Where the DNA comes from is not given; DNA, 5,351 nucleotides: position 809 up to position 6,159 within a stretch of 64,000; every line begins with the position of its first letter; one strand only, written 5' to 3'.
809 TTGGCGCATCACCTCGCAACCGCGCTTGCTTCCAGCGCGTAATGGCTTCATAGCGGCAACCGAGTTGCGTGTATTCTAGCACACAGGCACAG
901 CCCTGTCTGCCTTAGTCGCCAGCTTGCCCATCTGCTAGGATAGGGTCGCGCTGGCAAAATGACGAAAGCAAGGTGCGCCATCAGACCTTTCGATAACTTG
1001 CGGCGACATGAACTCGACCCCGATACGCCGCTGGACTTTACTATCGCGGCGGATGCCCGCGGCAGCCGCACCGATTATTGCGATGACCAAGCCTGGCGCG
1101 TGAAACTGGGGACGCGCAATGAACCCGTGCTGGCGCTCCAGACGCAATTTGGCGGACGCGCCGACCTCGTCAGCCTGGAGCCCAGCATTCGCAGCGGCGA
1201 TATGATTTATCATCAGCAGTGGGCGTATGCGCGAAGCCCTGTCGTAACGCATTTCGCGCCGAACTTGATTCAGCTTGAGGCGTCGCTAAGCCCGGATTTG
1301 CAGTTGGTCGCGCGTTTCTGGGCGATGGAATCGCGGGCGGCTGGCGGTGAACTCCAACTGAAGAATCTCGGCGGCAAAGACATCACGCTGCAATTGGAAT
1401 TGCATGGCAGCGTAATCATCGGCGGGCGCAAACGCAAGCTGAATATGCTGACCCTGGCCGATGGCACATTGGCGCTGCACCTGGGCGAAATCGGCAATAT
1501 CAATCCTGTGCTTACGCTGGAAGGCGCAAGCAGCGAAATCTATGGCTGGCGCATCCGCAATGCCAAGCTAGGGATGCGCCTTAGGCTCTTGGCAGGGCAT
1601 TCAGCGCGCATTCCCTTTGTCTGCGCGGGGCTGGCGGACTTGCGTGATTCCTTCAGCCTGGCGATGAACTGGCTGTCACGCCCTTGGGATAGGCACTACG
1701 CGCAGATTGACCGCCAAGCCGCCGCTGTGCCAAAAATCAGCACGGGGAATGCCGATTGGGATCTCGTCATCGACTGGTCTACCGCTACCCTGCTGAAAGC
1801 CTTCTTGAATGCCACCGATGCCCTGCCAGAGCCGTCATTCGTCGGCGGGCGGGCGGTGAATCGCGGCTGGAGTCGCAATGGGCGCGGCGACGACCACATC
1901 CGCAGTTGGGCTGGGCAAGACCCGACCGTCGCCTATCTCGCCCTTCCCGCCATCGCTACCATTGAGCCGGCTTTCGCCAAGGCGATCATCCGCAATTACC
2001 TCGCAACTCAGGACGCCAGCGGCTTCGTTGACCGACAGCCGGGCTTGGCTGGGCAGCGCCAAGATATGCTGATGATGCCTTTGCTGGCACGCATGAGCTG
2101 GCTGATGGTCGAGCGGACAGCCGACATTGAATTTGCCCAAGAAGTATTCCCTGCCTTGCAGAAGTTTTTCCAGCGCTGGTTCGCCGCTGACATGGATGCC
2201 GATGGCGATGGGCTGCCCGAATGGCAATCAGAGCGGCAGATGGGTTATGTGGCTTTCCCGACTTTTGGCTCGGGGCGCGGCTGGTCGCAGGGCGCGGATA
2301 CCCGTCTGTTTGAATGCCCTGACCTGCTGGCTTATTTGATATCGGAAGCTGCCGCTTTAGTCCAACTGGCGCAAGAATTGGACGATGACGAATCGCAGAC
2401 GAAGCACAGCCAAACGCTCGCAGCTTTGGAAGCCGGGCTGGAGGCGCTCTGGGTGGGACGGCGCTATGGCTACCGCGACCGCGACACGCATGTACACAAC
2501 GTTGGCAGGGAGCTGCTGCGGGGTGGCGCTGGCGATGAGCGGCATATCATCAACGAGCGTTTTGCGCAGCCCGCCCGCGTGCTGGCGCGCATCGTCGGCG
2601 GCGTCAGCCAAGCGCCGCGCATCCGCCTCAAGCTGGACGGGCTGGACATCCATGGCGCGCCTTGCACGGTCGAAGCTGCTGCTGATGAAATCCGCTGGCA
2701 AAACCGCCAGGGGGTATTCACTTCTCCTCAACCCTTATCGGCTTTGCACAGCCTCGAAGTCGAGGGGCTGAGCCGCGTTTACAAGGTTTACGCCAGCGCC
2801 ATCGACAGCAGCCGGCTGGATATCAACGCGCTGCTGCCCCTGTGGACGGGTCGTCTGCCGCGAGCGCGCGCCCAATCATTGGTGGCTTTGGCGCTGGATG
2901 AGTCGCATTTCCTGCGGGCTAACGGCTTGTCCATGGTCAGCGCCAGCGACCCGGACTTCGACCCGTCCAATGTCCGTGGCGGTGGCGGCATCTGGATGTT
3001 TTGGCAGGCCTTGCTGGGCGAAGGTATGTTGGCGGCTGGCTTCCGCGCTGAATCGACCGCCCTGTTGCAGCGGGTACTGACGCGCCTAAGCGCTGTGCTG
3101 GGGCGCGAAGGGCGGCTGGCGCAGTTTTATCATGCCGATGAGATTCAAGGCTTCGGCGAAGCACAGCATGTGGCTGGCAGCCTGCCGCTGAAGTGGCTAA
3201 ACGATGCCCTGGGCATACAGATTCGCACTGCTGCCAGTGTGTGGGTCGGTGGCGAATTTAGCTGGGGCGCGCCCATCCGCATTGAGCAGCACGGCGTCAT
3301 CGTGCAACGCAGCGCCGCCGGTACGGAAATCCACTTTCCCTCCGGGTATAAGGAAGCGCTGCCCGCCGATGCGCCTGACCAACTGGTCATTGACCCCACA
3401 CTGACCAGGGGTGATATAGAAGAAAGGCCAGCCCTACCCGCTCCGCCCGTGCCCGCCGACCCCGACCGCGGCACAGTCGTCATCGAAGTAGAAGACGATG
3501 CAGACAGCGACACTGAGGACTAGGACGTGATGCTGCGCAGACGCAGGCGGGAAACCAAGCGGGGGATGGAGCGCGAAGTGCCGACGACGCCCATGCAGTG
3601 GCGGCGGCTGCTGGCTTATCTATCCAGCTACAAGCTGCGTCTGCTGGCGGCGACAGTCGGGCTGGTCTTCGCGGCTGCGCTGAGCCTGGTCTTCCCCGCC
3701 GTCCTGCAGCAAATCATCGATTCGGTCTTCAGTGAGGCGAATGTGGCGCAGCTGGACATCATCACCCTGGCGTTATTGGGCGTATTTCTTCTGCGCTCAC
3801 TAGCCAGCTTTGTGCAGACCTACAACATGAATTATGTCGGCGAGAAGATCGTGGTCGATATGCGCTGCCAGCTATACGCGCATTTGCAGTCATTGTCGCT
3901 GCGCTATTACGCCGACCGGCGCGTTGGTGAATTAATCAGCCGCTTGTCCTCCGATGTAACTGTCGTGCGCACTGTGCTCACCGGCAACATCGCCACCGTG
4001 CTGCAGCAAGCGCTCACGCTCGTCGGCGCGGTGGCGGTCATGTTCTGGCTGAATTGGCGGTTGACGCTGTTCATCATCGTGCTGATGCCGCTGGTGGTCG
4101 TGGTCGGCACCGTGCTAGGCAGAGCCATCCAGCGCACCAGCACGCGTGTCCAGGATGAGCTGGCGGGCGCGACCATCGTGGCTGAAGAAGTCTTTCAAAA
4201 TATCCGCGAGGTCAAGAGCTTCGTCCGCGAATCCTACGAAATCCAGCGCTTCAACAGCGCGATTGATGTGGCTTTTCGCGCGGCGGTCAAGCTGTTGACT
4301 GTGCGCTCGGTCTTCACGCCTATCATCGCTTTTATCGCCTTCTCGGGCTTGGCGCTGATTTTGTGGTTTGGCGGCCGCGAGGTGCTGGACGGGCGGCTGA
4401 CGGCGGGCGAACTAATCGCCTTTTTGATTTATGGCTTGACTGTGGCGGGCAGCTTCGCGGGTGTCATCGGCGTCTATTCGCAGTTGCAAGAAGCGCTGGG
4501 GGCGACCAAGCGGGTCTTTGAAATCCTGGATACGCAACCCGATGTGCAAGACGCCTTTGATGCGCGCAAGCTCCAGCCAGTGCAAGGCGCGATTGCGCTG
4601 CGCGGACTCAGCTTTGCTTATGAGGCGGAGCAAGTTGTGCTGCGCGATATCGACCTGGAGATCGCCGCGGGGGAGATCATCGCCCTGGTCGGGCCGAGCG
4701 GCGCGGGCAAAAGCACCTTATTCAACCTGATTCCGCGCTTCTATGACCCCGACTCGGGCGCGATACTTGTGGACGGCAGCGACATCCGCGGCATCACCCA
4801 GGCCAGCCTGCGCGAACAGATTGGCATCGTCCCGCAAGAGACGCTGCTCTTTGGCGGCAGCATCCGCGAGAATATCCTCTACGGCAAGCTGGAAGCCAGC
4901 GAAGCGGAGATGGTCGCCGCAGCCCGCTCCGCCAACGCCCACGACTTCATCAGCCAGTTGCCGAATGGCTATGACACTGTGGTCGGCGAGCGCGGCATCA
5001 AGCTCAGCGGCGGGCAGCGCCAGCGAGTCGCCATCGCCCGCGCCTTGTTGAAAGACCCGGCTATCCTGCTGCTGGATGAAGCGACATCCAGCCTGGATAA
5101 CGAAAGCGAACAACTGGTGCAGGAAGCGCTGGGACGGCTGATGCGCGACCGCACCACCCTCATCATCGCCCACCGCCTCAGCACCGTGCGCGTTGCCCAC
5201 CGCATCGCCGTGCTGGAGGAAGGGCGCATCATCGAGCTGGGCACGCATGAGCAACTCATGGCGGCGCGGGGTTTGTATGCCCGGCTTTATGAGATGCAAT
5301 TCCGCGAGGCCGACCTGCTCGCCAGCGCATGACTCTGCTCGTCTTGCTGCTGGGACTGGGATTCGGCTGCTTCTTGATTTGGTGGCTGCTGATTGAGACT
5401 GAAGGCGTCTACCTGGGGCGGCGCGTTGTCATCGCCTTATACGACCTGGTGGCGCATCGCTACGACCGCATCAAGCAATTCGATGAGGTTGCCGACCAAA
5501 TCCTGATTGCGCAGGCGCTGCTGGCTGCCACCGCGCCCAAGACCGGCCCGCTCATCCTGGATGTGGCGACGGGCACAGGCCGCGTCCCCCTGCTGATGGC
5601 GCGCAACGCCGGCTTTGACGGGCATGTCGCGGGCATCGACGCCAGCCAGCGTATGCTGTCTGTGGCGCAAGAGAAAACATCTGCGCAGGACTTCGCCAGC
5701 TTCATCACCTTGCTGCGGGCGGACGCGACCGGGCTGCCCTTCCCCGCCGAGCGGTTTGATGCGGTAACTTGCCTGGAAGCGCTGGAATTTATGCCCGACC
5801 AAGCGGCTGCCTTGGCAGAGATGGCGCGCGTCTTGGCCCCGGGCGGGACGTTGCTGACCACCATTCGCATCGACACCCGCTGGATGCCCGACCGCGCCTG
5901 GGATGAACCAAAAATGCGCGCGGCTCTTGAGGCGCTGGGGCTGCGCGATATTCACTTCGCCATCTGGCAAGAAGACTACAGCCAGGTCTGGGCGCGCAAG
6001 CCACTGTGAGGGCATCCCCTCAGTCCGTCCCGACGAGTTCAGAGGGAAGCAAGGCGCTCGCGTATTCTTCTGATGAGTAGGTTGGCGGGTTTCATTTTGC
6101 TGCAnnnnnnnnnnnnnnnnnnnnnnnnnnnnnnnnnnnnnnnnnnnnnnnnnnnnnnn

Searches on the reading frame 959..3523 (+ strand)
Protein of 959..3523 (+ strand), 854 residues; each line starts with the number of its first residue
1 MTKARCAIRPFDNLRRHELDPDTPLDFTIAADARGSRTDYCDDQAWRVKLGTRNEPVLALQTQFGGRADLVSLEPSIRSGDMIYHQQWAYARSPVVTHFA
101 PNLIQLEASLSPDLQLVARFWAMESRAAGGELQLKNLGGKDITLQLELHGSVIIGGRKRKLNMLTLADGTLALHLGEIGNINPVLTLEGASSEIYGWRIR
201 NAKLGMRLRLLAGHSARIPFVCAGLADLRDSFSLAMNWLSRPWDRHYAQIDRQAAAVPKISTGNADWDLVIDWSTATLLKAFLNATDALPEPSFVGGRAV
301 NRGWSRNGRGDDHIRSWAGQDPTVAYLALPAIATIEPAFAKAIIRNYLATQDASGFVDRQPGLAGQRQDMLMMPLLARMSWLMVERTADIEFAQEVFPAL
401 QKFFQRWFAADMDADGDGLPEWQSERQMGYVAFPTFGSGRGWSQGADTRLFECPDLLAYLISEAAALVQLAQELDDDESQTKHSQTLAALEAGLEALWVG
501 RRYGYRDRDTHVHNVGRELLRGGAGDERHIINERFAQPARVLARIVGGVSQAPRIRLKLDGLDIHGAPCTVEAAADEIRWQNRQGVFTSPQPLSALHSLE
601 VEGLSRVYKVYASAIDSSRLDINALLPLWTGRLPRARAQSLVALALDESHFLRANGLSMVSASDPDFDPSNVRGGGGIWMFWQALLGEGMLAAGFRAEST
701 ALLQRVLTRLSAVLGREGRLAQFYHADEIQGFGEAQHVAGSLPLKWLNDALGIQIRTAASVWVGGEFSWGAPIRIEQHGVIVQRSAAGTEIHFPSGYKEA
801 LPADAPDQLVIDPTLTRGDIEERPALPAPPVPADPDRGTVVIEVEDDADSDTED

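Call 12: search_protein_families(library=pfam, proteins=[window:959-3523:+], max_evalue=0.001)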
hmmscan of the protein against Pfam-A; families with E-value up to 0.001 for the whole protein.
window:959-3523:+ (854 aa): 1 family
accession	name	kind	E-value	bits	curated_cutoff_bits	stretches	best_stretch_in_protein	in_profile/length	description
PF22422.2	MGH1-like_GH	-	1.4e-19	71.4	27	2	331-511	15-231/356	Mannosylglycerate hydrolase MGH1-like glycoside hydrolase domain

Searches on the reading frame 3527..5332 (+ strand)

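Call 12: search_protein_families(library=pfam, proteins=[window:3527-5332:+], max_evalue=0.001)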
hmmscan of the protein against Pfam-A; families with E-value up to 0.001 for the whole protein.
window:3527-5332:+ (601 aa): 5 families
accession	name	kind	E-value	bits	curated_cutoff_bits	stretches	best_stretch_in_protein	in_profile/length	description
PF00664.28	ABC_membrane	-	1.4e-60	205.7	28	1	39-305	1-269/274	ABC transporter transmembrane region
PF00005.33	ABC_tran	-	4.9e-38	131.3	25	1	372-521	1-137/137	ABC transporter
PF02463.25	SMC_N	-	5.3e-06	26.4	40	1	474-561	135-209/220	RecF/RecN/SMC N terminal domain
PF13191.12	AAA_16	-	0.0001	23.3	32.6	1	381-545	21-165/167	AAA ATPase domain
PF13401.12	AAA_22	-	0.00045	21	27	0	383-456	6-33/130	AAA domain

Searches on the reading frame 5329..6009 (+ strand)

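Call 12: search_protein_families(library=pfam, proteins=[window:5329-6009:+], max_evalue=0.001)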
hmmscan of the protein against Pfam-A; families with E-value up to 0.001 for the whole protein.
window:5329-6009:+ (226 aa): 9 families
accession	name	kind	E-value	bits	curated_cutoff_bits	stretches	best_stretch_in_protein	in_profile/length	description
PF08241.18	Methyltransf_11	-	2.2e-24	86.4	21.2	1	77-176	1-94/95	Methyltransferase domain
PF13649.12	Methyltransf_25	-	7.1e-24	84.8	27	1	76-173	1-97/97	Methyltransferase domain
PF01209.24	Ubie_methyltran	-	1.9e-20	73.6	20.1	1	34-176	9-150/233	ubiE/COQ5 methyltransferase family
PF13847.12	Methyltransf_31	-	1.4e-19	70.6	27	1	76-196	7-128/145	Methyltransferase domain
PF08242.18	Methyltransf_12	-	1.8e-14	54.7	30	1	77-175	1-98/98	Methyltransferase domain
PF13489.12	Methyltransf_23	-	2.6e-14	53.7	27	1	65-211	14-143/164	Methyltransferase domain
PF24675.1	NpmA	-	0.00021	21.1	60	0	60-120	11-70/214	16S rRNA (adenine(1408)-N(1))-methyltransferase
PF03141.22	Methyltransf_29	-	0.00057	19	23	1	134-207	173-248/506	Putative S-adenosyl-L-methionine-dependent methyltransferase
PF02353.26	CMAS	-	0.00068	19.5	27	1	70-177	60-164/273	Mycolic acid cyclopropane synthetase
